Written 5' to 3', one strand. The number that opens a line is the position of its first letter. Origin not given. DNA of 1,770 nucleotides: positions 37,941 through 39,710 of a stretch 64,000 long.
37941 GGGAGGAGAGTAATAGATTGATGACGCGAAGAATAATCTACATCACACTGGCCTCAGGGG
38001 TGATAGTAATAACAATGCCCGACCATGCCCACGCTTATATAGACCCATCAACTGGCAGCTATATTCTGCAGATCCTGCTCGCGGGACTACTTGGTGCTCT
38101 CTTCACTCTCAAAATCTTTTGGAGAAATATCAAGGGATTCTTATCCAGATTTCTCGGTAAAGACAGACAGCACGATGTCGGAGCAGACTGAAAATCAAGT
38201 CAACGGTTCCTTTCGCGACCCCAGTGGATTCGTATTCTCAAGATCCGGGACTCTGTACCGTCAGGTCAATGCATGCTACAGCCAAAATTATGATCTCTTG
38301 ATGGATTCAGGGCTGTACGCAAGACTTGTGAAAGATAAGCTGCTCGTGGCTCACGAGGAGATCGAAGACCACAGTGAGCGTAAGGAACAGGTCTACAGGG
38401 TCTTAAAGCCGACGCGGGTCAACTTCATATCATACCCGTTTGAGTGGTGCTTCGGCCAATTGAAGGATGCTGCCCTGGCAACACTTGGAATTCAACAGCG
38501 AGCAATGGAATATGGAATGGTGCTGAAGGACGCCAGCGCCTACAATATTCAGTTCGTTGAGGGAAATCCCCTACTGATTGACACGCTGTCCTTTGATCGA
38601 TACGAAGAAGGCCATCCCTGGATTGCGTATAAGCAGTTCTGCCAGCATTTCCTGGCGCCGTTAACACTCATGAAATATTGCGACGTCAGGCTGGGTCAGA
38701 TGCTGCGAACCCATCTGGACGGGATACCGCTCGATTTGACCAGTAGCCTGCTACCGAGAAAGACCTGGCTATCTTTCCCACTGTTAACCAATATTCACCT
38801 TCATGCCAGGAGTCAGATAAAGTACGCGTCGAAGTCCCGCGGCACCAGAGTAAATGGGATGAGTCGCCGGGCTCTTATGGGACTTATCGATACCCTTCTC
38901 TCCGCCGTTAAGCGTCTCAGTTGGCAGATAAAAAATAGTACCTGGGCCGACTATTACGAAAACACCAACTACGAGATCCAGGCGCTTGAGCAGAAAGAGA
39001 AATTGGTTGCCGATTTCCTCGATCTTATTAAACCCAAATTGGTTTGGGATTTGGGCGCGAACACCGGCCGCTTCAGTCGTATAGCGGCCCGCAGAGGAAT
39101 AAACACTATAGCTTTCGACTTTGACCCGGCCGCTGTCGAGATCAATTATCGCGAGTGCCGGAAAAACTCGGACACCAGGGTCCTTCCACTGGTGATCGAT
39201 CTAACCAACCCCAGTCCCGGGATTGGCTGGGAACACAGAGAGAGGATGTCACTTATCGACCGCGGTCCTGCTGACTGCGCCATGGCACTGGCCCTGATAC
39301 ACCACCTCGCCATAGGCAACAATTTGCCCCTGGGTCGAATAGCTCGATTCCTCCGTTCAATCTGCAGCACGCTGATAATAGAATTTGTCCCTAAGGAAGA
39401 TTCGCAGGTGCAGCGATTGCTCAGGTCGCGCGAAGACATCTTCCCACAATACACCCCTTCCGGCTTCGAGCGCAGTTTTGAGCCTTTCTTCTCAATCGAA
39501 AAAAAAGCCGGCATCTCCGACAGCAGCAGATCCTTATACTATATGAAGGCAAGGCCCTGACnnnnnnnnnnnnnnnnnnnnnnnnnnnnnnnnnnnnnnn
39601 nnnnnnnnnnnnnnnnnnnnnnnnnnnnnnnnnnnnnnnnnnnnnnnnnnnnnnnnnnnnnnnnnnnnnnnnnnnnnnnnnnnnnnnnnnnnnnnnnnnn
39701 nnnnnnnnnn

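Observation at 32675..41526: Lower-GC glycan-remodelling cluster beside tRNA-Leu: C5-epimerase-like, GT-C-like, methyltransferase and LtaS/sulfatase-fold transferase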

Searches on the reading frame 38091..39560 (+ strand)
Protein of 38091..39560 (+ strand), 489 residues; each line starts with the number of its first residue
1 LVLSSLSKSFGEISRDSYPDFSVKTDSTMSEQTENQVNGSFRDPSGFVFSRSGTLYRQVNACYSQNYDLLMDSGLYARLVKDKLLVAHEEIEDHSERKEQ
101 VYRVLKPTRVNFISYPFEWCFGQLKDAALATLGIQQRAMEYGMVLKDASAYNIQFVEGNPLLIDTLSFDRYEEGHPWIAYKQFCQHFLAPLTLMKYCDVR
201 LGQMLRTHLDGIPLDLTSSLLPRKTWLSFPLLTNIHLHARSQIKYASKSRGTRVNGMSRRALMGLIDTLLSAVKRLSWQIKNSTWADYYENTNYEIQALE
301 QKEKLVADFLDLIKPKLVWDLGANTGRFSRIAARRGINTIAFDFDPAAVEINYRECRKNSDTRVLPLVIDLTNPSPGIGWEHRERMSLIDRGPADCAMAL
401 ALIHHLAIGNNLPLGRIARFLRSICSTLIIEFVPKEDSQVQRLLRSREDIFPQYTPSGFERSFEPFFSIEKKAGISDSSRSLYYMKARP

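Call 5: search_protein_families(library=pfam, proteins=[window:38091-39560:+], max_evalue=0.01)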
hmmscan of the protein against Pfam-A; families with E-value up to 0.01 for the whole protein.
window:38091-39560:+ (489 aa): 2 families
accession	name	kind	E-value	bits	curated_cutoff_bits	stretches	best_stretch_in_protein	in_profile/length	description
PF13489.12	Methyltransf_23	-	0.00056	20.1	27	1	302-407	9-95/164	Methyltransferase domain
PF13649.12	Methyltransf_25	-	0.0084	17.2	27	0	318-364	1-48/97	Methyltransferase domain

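Call 6: search_protein_families(library=ncbifam, proteins=[window:38091-39560:+], max_evalue=0.01)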
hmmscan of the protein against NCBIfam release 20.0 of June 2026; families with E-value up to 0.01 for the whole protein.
window:38091-39560:+ (489 aa): 1 family
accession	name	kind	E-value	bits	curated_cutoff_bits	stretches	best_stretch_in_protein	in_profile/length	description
NF041255.1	mycofact_MftM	equivalog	0.0019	17.6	200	1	279-351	103-176/289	mycofactocin oligosaccharide methyltransferase MftM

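Call 32: search_solved_structures(query=window:38175-39557:+, max_evalue=1, show_alignments=2)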
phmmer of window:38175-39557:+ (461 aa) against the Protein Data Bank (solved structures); distinct sequences matched with E-value up to 1: 1.
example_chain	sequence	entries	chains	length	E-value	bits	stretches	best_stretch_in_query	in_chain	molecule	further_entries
2avn_A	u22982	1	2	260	0.54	12.3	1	249-327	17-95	ubiquinone/menaquinone biosynthesis methyltransferase-related protein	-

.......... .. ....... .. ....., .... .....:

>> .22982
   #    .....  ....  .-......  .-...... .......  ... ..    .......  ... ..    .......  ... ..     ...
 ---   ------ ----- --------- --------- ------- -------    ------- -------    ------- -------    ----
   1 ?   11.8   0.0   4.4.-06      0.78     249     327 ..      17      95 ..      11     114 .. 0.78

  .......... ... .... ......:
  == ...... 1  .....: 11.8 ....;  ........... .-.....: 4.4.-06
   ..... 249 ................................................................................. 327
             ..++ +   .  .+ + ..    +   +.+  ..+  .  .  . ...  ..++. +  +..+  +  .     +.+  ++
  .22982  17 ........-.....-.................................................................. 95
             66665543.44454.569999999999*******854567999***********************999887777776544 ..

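Call 48: search_protein_representatives(protein=window:38175-39557:+)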
Query: 461 residues. Proteins with E-value up to 0.001 (for the whole library): 6242; up to 1e-10: 4439; up to 1e-30: 1892. The best 150 are listed.
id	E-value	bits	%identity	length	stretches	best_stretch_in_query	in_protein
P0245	1.0e-169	581.7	57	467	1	8-460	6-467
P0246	1.3e-162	558.3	56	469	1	9-459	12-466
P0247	8.9e-150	516.0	50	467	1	11-460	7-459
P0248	1.4e-145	502.1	51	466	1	1-460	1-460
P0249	1.8e-145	501.8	50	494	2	69-460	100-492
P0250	4.9e-145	500.3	50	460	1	7-460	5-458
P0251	4.5e-142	490.6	51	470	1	11-459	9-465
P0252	1.9e-141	488.5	51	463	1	11-458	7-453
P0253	1.6e-138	478.9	51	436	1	28-458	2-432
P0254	6.5e-133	460.4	47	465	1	11-461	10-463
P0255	9.1e-133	459.9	48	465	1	9-458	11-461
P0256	2.7e-132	458.4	47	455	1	12-458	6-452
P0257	2.1e-131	455.4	55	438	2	71-459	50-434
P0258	2.3e-131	455.3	48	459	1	6-460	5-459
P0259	3.6e-131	454.6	48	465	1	11-460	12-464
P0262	6.8e-130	450.4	46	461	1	5-460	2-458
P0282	1.0e-126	440.0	44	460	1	9-457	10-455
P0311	2.5e-122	425.5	44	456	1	7-460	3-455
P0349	1.5e-118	413.0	43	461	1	9-459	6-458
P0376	8.0e-116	404.1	43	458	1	11-458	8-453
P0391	1.3e-113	396.8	42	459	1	9-459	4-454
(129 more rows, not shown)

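Call 52: search_solved_structures(query=A4, max_evalue=1, show_alignments=1)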
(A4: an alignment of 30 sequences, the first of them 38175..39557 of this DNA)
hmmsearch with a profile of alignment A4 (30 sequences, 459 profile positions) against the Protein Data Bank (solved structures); distinct sequences matched with E-value up to 1: 29.
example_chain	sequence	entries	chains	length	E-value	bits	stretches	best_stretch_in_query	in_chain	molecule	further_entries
5yac_A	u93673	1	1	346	0.0068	18.7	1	282-339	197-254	tRNA (guanine(37)-N1)-methyltransferase Trm5b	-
2yx1_A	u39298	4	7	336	0.0069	18.7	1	284-342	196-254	Hypothetical protein MJ0883 | Uncharacterized protein MJ0883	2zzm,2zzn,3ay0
4azw_A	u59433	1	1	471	0.033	16.5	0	283-321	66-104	WBDD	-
4krg_A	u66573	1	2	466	0.037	16.3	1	251-325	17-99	Phosphoethanolamine N-methyltransferase 1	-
4uw0_A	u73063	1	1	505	0.038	16.3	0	283-321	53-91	WBDD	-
4azs_A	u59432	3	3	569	0.046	16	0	283-321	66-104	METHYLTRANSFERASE WBDD | WBDD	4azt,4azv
3dli_A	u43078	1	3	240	0.15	14.3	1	284-320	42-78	methyltransferase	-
4ax8_A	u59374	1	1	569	0.16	14.2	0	283-321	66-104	WBDD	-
1ve3_A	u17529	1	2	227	0.19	14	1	262-328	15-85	hypothetical protein PH0226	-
2xva_A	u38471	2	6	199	0.24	13.7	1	269-343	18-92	TELLURITE RESISTANCE PROTEIN TEHB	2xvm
4dq0_A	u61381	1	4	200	0.25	13.6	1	269-342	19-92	Tellurite resistance protein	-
3a7e_A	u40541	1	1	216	0.33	13.2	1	245-318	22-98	Catechol O-methyltransferase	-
6uak_A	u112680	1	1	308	0.37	13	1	248-324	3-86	SAM dependent methyltransferase LahSB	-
3jwi_A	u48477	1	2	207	0.37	13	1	262-324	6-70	Methyltransferase type 12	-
6i3c_A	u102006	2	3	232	0.42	12.9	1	246-318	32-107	Catechol O-methyltransferase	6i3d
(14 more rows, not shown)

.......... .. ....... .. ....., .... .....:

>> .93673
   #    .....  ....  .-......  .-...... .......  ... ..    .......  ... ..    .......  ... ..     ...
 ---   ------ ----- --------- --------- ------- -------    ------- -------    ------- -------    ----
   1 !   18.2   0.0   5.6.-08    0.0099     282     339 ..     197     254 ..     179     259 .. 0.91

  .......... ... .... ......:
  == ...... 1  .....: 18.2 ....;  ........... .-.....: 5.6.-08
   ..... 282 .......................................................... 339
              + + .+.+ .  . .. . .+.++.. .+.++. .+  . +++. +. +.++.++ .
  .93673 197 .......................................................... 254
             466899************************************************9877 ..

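Call 53: search_protein_families(library=pfam, alignment_id=A4, max_evalue=0.1)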
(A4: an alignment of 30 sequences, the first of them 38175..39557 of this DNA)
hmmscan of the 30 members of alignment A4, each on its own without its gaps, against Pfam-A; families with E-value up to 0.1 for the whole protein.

A. member 1, window:38175-39557:+ (461 aa): 4 families
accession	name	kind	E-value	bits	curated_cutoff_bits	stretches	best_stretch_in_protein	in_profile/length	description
PF13489.12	Methyltransf_23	-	0.0005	20.3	27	1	273-379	8-95/164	Methyltransferase domain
PF13649.12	Methyltransf_25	-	0.0073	17.4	27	1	290-336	1-48/97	Methyltransferase domain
PF08241.18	Methyltransf_11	-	0.014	16.5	21.2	0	292-332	2-42/95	Methyltransferase domain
PF16199.10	Radical_SAM_C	-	0.061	13.9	31.9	0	252-290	12-50/85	Radical_SAM C-terminal domain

B. families by the number of members that match (of 30 scanned): 16 families
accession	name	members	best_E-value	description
PF13489.12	Methyltransf_23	19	6.6e-06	Methyltransferase domain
PF08242.18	Methyltransf_12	13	6e-05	Methyltransferase domain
PF13649.12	Methyltransf_25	8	0.0011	Methyltransferase domain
PF08241.18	Methyltransf_11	7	0.0028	Methyltransferase domain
PF03848.20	TehB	3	0.0029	Tellurite resistance protein TehB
PF13847.12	Methyltransf_31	3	0.017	Methyltransferase domain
PF13570.13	Beta-prop_ACSF4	2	0.036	Beta-alanine-activating enzyme, beta-propeller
PF01728.25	FtsJ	2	0.045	FtsJ-like methyltransferase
PF24886.1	DUF7740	1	0.0033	Domain of unknown function (DUF7740)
PF02475.24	TRM5-TYW2_MTfase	1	0.0035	TRM5/TYW2 methyltransferase domain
PF07839.16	CaM_binding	1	0.02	Plant calmodulin-binding domain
PF20890.2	Dbr1_C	1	0.023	Dbr1, C-terminal domain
PF19513.4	DUF6047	1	0.045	Family of unknown function (DUF6047)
PF16199.10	Radical_SAM_C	1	0.061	Radical_SAM C-terminal domain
PF24360.1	DUF7516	1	0.07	Domain of unknown function (DUF7516)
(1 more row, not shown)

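Call 63: predict_structure(alignment_id=A4)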
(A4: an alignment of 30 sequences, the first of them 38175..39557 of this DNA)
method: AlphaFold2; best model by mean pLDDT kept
length: 461 residues; sequences in the alignment: 30
mean_pLDDT: 91.3   pTM: 0.92
mean pLDDT of the five models: 91.3, 90.3, 90.0, 90.1, 88.5
residues with pLDDT >= 90: 351; 70-90: 81; 50-70: 25; < 50: 4
segments of 3 or more residues with pLDDT < 50: 1-4
pLDDT, mean of each block of 10 residues (from residue 1): 59 80 89 95 98 97 79 91 93 98 98 96 95 93 93 97 97 94 96 97 96 85 66 95 96 75 69 95 97 95 97 95 97 96 91 85 92 94 94 96 94 86 90 98 93 96 87
secondary structure, 60 per line:
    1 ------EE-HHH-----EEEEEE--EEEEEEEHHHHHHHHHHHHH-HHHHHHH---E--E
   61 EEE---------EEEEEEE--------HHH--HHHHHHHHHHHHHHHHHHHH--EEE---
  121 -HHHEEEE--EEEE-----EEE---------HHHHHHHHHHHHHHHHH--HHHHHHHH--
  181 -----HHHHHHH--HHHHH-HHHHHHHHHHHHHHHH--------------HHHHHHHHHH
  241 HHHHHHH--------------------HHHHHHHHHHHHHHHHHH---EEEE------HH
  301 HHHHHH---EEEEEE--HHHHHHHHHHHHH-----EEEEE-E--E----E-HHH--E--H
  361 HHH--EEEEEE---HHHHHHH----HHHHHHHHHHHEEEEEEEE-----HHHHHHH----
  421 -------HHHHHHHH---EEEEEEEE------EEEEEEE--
elements in order: E18-23 E26-32 H33-45 H47-53 E60-63 E73-79 H93-112 E115-117 E125-128 E131-134 E140-142 H152-168 H171-178 H186-192 H195-199 H201-216 H231-247 H268-285 E289-292 H299-306 E310-315 H318-330 E336-340 H360-363 E366-371 H375-381 H386-396 E397-404 H410-416 H428-435 E439-446 E453-459

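Call 65: list_cluster_members(proteins=[P0245, P0247, P0250, P0262, P0282, P0311, P0349, P0376, P0391, window:38175-39557:+])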
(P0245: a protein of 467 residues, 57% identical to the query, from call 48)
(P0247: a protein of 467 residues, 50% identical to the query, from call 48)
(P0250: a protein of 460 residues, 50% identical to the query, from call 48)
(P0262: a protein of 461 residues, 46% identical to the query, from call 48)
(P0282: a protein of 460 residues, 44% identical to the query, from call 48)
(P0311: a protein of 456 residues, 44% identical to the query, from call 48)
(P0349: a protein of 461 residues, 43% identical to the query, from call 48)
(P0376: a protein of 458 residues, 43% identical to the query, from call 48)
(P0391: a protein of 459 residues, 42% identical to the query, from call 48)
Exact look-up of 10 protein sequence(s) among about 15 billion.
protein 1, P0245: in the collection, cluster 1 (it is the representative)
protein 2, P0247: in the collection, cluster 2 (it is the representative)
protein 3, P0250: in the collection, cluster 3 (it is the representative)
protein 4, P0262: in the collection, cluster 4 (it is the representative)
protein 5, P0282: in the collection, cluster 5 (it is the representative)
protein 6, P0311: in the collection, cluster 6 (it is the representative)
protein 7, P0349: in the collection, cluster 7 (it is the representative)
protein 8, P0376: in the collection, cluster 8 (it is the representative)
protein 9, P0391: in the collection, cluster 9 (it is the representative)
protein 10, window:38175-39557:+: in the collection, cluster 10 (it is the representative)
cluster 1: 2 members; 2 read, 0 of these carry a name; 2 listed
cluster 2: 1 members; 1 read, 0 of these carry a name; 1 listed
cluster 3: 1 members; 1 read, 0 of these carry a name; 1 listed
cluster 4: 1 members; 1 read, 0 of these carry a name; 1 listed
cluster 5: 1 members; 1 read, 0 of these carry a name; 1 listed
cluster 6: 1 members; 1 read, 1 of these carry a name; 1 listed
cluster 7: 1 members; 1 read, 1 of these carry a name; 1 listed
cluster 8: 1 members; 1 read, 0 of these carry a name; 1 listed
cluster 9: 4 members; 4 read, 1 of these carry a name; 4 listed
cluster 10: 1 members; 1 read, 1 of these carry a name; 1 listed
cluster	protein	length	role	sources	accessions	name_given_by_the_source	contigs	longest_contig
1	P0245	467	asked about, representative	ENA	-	-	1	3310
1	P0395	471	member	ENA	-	-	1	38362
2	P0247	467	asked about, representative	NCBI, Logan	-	-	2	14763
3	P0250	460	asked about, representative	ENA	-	-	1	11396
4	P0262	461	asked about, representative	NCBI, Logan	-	-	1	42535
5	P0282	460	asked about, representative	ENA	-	-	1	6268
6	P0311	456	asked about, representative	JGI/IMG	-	hypothetical protein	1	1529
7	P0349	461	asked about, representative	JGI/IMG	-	hypothetical protein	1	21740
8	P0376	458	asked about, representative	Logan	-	-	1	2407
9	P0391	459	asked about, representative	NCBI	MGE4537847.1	MAG: hypothetical protein AB7D37_12270 [Desulfovibrio sp.]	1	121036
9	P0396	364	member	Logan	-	-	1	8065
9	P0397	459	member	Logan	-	-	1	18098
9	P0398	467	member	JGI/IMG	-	-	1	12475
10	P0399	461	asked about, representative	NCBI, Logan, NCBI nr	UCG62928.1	MAG: SAM-dependent methyltransferase [Candidatus Zixiibacteriota bacterium] | MAG: SAM-dependent methyltransferase [candidate division Zixibacteria bacterium]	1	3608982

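Call 66: find_encoding_contigs(protein=P0391, flank=8000, max_places=2)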
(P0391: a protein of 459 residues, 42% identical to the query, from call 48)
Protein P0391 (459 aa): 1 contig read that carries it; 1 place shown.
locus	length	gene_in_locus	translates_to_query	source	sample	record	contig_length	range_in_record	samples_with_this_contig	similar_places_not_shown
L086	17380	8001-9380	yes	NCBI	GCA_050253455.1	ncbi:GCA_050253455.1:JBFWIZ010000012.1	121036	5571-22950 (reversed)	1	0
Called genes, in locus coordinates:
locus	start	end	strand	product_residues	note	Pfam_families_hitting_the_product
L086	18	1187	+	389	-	PF00465:Fe-ADH, PF13685:Fe-ADH_2, PF25137:ADH_Fe_C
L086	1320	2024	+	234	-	-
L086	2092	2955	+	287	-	PF13557:Phenol_MetA_deg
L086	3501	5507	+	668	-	PF26965:MimR_N, PF01590:GAF, PF00158:Sigma54_activat, PF01078:Mg_chelatase (faint), PF14532:Sigma54_activ_2, PF25601:AAA_lid_14, PF02954:HTH_8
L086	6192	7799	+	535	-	-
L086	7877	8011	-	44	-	-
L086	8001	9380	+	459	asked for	-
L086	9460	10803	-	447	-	PF02040:ArsB, PF03600:CitMHS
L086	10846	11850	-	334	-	PF00497:SBP_bac_3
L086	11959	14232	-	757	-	PF09699:Paired_CXXCH_1 (faint), PF14522:Cytochrome_C7 (faint), PF13646:HEAT_2 (weak), PF23914:TPR_CcmH_CycH (weak), PF00515:TPR_1 (faint), PF14559:TPR_19 (weak), PF13432:TPR_16, PF14559:TPR_19, +13 more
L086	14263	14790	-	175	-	PF00355:Rieske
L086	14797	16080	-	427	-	PF00033:Cytochrome_B, PF13631:Cytochrom_B_N_2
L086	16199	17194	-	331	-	PF00702:Hydrolase (weak), PF12710:HAD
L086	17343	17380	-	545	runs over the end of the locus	PF00884:Sulfatase, PF14707:Sulfatase_C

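Call 67: find_encoding_contigs(protein=P0262, flank=8000, max_places=2)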
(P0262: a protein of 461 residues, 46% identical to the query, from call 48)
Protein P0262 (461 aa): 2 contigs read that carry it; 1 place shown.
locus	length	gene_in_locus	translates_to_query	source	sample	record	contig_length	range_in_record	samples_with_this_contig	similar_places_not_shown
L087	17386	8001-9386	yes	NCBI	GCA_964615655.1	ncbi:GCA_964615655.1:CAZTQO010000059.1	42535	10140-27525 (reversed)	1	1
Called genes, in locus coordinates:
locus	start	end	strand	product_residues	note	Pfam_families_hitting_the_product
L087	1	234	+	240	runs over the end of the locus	PF00376:MerR, PF13411:MerR_1, PF09278:MerR-DNA-bind (faint), PF07739:TipAS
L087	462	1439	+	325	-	PF20434:BD-FAE, PF07859:Abhydrolase_3, PF12697:Abhydrolase_6 (faint), PF00326:Peptidase_S9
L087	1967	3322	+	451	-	PF00079:Serpin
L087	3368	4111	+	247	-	PF03309:Pan_kinase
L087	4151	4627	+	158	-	-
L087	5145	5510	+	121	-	-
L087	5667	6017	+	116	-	-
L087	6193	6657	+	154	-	PF14559:TPR_19 (faint), PF13432:TPR_16 (faint)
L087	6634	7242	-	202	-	-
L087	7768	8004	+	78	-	-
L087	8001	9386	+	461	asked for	-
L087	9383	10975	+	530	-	-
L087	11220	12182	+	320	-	PF01738:DLH, PF02129:Peptidase_S15 (faint), PF00326:Peptidase_S9 (weak)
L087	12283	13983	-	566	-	PF13365:Trypsin_2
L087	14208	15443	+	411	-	-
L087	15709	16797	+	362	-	-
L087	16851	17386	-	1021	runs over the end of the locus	PF02518:HATPase_c, PF13581:HATPase_c_2 (faint), PF00512:HisKA, PF02518:HATPase_c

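Call 69: fold_search(model_id=the predicted structure, library=pdb)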
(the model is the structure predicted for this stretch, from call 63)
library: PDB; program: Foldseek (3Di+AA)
matches with E <= 10: 1997; with E <= 0.001: 592
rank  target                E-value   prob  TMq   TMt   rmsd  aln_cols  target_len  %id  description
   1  4ax8                  2.5e-08  1.00  0.31  0.32   8.2       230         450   17  Medium resolution structure of the bifunctional kinase- methyltransferase WbdD (released 2012-10-03)
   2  4azs                  3.0e-08  1.00  0.30  0.31   8.5       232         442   18  High resolution (2.2 A) crystal structure of WbdD. (released 2012-09-26)
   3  4azt                  3.5e-08  1.00  0.31  0.33   8.2       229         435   17  Co-crystal structure of WbdD and kinase inhibitor LY294002. (released 2012-09-26)
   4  4azw                  1.7e-07  1.00  0.31  0.34   7.6       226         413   18  Crystal structure of monomeric WbdD. (released 2012-09-26)
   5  8rye_B                6.7e-07  1.00  0.32  0.60   4.9       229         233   15  AzeJ in complex with MTA and AZE from Pseudomonas aeruginosa (P2(1)2(1)2) (released 2025-01-01)
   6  8ryf_B                8.8e-07  1.00  0.32  0.62   4.8       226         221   14  AzeJ in complex with MTA and AZE from Pseudomonas aeruginosa (P4(2)22) (released 2025-01-01)
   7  4qdj                  9.3e-07  1.00  0.32  0.67   4.3       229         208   16  Crystal structure of magnesium protoporphyrin IX methyltransferase (ChlM) from Synechocystis PCC 6803 with bound SAM (released 2014-08-06)
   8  4qdk_A                1.0e-06  1.00  0.33  0.65   5.0       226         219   16  Crystal structure of magnesium protoporphyrin IX methyltransferase (ChlM) from Synechocystis PCC 6803 with bound SAH (released 2014-08-06)
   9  8rye_A                1.1e-06  1.00  0.32  0.57   7.4       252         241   14  AzeJ in complex with MTA and AZE from Pseudomonas aeruginosa (P2(1)2(1)2) (released 2025-01-01)
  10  1ve3_A                1.2e-06  1.00  0.32  0.65   6.3       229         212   15  Crystal structure of PH0226 protein from Pyrococcus horikoshii OT3 (released 2005-05-24)
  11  8ryf_A                1.3e-06  1.00  0.32  0.59   3.7       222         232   14  AzeJ in complex with MTA and AZE from Pseudomonas aeruginosa (P4(2)22) (released 2025-01-01)
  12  2r3s_A                1.4e-06  1.00  0.30  0.41  17.6       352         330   12  CRYSTAL STRUCTURE OF A PUTATIVE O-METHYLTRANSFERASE (NPUN_R0239) FROM NOSTOC PUNCTIFORME PCC 73102 AT 2.15 A RESOLUTIO (released 2007-09-11)
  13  4qdk_B                1.5e-06  1.00  0.33  0.64   4.8       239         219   16  Crystal structure of magnesium protoporphyrin IX methyltransferase (ChlM) from Synechocystis PCC 6803 with bound SAH (released 2014-08-06)
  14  4dq0_A                1.5e-06  1.00  0.27  0.58   8.3       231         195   13  The crystal structure of tellurite resistance protein from Escherichia coli O157:H7 str. Sakai (released 2012-02-29)
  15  7pga_A                1.8e-06  1.00  0.25  0.33  19.7       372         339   13  Chimeric carminomycin-4-O-methyltransferase (DnrK) with regions from 10-hydroxylase RdmB and 10-decarboxylase TamK (released 2022-08-24)
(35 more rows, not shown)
